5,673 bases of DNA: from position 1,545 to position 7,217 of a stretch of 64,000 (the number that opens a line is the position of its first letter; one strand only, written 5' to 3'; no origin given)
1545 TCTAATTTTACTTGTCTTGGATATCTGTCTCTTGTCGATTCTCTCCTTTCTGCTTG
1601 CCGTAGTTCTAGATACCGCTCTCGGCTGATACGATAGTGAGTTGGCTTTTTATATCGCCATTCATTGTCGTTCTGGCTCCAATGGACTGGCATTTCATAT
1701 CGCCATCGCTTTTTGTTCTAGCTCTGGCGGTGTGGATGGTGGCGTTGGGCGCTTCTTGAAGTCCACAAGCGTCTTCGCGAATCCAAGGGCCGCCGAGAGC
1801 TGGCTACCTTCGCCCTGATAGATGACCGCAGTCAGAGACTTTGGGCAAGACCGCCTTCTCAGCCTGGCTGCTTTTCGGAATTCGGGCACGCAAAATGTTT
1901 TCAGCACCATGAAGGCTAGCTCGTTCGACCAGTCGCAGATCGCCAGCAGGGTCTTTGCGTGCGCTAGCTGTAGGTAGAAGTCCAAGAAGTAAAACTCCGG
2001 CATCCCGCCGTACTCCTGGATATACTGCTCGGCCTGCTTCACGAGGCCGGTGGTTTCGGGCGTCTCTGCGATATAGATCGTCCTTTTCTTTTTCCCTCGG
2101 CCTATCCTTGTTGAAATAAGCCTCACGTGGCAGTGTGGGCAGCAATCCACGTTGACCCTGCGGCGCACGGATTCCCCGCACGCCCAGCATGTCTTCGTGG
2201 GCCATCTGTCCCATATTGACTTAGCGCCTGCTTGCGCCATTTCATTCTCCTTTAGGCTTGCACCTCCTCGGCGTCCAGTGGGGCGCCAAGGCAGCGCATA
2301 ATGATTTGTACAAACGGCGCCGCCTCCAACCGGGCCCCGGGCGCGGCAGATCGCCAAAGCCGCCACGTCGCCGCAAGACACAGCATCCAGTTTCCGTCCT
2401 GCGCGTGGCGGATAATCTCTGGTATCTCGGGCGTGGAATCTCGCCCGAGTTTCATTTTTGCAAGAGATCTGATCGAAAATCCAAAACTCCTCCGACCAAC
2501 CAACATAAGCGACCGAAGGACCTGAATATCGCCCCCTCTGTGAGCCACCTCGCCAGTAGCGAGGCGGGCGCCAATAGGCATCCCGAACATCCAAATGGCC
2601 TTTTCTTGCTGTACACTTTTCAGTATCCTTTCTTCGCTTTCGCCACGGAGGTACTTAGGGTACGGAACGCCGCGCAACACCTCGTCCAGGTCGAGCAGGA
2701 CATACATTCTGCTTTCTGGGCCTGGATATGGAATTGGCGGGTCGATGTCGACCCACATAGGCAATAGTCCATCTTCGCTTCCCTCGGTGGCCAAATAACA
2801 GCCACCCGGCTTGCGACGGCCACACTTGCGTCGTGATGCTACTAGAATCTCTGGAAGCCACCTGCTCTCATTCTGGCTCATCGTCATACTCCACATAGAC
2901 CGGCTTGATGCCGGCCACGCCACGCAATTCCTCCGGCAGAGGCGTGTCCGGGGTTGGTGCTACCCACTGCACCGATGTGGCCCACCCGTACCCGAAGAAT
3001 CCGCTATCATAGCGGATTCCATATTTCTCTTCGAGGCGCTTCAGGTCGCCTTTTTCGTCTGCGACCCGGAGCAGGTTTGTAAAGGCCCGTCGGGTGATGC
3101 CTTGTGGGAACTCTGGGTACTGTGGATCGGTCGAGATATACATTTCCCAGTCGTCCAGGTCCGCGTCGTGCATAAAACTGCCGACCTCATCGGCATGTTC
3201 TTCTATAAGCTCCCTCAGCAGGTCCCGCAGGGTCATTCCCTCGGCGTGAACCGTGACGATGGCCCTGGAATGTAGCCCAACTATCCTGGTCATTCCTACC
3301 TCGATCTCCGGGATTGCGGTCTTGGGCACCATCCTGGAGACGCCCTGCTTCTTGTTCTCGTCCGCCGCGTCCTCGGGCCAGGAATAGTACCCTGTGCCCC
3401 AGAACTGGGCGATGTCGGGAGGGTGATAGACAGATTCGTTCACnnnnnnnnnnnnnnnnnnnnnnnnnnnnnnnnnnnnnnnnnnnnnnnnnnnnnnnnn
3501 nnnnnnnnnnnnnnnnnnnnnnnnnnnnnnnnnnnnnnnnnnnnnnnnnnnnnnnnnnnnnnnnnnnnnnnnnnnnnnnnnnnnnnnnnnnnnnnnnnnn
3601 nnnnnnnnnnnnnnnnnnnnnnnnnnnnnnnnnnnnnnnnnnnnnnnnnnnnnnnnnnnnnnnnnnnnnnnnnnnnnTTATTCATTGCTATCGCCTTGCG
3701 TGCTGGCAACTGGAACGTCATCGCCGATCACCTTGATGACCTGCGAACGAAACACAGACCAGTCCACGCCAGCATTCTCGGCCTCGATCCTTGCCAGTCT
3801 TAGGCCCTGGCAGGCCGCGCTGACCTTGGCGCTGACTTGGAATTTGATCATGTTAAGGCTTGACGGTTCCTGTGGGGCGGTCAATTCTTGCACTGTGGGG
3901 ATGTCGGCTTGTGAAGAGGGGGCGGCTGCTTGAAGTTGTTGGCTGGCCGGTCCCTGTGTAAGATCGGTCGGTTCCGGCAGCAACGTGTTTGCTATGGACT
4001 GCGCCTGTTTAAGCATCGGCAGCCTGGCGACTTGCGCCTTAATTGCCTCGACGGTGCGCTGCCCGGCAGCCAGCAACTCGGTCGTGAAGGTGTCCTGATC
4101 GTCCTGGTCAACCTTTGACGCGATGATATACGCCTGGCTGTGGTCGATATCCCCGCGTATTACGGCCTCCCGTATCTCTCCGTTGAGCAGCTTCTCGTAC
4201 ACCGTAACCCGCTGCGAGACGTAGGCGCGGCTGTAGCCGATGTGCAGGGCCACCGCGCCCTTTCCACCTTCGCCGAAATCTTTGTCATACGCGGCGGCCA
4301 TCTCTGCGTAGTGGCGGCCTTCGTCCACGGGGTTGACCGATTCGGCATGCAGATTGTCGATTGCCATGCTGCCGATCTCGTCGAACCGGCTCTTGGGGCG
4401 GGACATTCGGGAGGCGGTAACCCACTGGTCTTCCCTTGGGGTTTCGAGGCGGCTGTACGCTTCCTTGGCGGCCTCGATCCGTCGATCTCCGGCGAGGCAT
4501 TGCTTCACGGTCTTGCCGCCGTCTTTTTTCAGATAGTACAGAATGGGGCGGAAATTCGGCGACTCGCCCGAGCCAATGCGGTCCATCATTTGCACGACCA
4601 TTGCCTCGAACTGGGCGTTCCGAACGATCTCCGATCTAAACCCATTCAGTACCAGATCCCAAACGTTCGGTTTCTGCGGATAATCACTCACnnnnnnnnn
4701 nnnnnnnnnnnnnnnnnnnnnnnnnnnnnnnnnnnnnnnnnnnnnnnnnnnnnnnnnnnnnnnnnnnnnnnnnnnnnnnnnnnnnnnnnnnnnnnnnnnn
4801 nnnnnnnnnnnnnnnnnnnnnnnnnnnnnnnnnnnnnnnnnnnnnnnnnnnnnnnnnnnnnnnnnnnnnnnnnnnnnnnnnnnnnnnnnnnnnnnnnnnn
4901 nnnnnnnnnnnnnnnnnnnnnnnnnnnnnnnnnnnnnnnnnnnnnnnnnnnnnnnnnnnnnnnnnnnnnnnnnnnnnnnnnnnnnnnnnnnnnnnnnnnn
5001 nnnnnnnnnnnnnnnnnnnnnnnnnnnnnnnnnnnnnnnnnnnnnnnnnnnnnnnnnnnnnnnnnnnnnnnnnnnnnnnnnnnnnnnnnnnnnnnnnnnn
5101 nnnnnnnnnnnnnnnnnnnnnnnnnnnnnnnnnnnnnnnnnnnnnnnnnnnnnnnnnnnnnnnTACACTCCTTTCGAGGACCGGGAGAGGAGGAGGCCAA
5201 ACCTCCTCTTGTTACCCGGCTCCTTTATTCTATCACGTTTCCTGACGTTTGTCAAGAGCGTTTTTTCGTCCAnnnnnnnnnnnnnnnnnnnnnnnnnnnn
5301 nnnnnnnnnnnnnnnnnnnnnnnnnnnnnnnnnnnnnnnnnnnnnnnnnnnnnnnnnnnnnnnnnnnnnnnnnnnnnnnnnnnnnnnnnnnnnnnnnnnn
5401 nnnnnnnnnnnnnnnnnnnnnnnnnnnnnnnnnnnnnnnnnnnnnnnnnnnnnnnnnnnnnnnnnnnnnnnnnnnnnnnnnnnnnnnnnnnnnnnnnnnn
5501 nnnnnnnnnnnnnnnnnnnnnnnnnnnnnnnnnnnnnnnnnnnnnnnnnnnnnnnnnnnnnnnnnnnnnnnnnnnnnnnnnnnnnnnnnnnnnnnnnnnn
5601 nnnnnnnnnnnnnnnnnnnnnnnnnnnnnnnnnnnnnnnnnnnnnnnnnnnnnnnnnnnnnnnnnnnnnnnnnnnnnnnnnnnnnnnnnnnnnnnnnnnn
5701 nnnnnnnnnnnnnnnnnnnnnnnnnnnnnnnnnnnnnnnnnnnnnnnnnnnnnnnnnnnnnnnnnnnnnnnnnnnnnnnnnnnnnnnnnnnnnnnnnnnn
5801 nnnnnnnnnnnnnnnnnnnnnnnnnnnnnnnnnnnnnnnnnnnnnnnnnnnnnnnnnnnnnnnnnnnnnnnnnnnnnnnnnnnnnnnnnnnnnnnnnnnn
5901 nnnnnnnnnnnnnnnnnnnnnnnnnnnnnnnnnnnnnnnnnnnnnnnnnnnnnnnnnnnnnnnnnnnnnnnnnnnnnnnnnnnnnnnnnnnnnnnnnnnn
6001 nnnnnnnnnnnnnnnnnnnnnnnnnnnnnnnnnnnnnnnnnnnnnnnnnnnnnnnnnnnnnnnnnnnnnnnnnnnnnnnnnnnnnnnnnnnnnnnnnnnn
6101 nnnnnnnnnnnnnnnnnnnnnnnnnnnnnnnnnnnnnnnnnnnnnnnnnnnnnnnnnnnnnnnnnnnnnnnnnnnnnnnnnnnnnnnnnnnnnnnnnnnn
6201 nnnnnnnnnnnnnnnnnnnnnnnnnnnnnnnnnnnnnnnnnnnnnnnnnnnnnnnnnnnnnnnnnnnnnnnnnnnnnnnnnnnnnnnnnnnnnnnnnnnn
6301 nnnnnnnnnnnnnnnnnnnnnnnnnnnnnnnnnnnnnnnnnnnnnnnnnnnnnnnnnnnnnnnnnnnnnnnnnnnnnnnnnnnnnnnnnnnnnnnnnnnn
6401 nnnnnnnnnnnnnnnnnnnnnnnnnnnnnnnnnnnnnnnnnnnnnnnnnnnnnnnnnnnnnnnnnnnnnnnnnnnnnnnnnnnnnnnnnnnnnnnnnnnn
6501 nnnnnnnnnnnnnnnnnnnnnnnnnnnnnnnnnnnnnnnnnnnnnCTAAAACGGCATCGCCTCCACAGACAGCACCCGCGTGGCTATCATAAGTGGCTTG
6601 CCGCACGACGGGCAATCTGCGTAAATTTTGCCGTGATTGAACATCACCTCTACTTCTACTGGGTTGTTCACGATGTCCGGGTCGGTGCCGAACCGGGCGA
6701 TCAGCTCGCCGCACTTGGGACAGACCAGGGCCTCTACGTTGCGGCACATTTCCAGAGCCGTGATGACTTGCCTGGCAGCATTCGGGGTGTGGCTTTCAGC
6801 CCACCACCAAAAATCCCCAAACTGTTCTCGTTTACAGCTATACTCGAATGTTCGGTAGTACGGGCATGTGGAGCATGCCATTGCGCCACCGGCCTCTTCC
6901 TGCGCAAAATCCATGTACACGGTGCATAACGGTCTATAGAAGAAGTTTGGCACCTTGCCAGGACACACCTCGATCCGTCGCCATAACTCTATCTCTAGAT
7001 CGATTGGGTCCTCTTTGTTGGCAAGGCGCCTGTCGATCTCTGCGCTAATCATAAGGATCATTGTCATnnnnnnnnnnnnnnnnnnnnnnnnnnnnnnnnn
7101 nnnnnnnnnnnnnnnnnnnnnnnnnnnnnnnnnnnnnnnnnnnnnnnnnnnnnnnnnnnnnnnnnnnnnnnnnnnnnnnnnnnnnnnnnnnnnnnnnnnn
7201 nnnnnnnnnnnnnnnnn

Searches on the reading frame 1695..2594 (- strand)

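Call 25: search_protein_families(library=pfam, proteins=[window:1695-2594:-], max_evalue=0.01)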
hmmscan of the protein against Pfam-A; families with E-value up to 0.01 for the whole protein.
window:1695-2594:- (299 aa): 1 family
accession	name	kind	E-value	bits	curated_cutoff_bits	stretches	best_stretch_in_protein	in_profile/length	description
PF13248.11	Zn_ribbon_3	-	0.0071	16.2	27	1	133-155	2-22/26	zinc-ribbon domain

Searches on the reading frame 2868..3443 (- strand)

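Call 25: search_protein_families(library=pfam, proteins=[window:2868-3443:-], max_evalue=0.01)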
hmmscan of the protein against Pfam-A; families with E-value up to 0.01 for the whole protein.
window:2868-3443:- (191 aa): 1 family
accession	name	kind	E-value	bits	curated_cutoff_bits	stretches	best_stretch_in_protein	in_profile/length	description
PF12646.12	DUF3783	-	0.0022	18.3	27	1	61-84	31-54/56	Domain of unknown function (DUF3783)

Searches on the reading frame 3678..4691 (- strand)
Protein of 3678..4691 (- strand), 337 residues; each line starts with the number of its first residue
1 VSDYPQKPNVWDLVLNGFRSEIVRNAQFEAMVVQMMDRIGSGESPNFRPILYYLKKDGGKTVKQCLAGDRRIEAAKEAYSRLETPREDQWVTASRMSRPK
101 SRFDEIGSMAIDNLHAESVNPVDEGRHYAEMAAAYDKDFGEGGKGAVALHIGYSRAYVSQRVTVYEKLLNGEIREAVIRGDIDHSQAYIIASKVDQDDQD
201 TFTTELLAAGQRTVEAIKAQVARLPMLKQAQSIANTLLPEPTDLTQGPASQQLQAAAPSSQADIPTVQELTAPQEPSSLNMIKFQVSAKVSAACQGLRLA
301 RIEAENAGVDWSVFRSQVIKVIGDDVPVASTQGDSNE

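Call 25: search_protein_families(library=pfam, proteins=[window:3678-4691:-], max_evalue=0.01)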
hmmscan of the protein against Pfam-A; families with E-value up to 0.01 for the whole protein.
window:3678-4691:- (337 aa): 1 family
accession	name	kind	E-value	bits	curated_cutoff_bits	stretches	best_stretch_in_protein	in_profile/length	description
PF17762.8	HTH_ParB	-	0.001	19.6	22.6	1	119-221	3-97/102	ParB HTH domain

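Call 28: search_solved_structures(query=window:3678-4691:-, max_evalue=1, show_alignments=3)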
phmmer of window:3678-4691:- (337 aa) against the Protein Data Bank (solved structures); distinct sequences matched with E-value up to 1: 8.
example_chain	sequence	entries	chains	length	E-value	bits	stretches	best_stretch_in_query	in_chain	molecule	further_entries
7te3_A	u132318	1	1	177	0.023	17.2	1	5-70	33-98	Complement component 1 Q subcomponent-binding protein, mitochondrial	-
7ng0_A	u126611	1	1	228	0.36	13.3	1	105-207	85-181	Nucleoid occlusion protein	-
7nfu_A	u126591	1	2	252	0.46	12.9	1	105-207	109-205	Nucleoid occlusion protein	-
8dwx_L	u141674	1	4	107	0.5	12.8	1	90-145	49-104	506.C01 light chain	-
9cu6_L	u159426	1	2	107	0.59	12.6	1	85-145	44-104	LJF-034 light chain Fv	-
6x4t_E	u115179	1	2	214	0.68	12.4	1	85-151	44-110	Prezalumab Fab Light chain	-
6o89_L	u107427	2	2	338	0.87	12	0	100-162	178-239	Anti-CD28xCD3 CODV-Fab Light chain | Anti-CD28xCD3 CODV Fab Light chain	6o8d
7rqr_B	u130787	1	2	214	1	11.8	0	93-151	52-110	F10 Kappa Chain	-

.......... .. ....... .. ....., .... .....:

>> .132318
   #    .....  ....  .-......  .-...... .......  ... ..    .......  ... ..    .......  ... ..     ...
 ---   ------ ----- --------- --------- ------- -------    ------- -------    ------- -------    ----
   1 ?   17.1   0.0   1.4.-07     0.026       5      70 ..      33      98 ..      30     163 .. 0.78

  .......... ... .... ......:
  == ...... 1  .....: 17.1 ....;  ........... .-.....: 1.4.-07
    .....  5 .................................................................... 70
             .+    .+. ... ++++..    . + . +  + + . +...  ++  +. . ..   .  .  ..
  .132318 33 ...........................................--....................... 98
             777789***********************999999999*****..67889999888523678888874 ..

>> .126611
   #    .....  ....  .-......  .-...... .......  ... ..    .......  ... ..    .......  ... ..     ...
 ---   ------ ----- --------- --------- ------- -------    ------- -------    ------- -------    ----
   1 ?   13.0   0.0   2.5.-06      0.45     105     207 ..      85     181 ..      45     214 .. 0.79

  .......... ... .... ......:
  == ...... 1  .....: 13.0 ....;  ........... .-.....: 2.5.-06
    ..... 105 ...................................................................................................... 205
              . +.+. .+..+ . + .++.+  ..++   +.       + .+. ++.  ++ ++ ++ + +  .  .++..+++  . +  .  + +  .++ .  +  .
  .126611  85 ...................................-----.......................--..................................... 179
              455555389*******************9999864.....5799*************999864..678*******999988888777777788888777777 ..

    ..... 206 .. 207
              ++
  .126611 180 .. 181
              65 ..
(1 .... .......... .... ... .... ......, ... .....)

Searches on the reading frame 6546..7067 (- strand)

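Call 25: search_protein_families(library=pfam, proteins=[window:6546-7067:-], max_evalue=0.01)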
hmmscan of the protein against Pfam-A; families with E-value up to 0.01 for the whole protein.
window:6546-7067:- (173 aa): 3 families
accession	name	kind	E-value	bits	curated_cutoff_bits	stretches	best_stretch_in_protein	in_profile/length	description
PF03119.21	DNA_ligase_ZBD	-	0.0042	17.4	25.8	0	152-160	2-10/27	NAD-dependent DNA ligase C4 zinc finger domain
PF13248.11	Zn_ribbon_3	-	0.0076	16.1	27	0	115-122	4-11/26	zinc-ribbon domain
PF01396.24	Zn_ribbon_Top1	-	0.0081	16.4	32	0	151-160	3-12/39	Topoisomerase DNA binding C4 zinc finger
